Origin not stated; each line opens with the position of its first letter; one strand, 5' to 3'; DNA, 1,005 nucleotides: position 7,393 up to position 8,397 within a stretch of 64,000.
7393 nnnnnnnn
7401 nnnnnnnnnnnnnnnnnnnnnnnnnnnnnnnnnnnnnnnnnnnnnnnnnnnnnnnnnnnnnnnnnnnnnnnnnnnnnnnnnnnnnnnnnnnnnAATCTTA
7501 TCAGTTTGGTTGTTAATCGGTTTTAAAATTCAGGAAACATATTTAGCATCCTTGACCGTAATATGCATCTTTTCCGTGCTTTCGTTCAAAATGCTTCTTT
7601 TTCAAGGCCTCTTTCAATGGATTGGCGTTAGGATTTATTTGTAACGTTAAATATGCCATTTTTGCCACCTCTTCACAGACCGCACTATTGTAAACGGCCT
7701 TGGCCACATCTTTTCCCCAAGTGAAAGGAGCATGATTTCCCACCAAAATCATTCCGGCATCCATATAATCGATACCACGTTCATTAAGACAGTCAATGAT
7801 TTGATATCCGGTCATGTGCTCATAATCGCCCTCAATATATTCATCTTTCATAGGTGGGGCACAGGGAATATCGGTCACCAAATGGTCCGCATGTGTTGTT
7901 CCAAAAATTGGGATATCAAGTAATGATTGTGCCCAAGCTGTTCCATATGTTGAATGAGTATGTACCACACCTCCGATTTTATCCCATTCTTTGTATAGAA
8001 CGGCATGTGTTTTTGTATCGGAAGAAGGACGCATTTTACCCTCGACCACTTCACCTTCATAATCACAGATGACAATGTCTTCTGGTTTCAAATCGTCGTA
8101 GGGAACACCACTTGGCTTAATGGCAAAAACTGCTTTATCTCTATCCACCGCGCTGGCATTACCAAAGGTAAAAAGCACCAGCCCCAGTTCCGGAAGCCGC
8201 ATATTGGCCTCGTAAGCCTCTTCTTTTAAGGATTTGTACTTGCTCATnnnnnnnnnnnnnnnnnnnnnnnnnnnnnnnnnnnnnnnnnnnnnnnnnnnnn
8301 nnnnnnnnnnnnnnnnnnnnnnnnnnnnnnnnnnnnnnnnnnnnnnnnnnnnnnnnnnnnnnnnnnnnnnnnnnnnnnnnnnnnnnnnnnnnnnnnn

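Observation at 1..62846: Large PUL that appears built for sulfated beta-L-arabinopyranan/galactan of green algae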

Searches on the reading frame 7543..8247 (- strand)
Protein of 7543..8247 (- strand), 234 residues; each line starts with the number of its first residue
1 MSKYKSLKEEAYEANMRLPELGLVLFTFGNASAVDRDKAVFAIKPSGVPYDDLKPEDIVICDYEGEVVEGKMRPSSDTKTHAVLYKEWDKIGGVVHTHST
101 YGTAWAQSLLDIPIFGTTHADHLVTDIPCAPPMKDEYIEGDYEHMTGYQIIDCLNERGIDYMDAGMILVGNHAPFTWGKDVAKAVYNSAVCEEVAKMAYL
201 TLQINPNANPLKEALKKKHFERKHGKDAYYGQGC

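Call 5: search_protein_families(library=pfam, proteins=[window:7543-8247:-], max_evalue=0.001)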
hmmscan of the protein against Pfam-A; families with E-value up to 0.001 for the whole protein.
window:7543-8247:- (234 aa): 1 family
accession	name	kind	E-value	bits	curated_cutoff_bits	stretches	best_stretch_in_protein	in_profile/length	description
PF00596.27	Aldolase_II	-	6.2e-44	150.5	22.2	1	10-199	2-183/183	Class II Aldolase and Adducin N-terminal domain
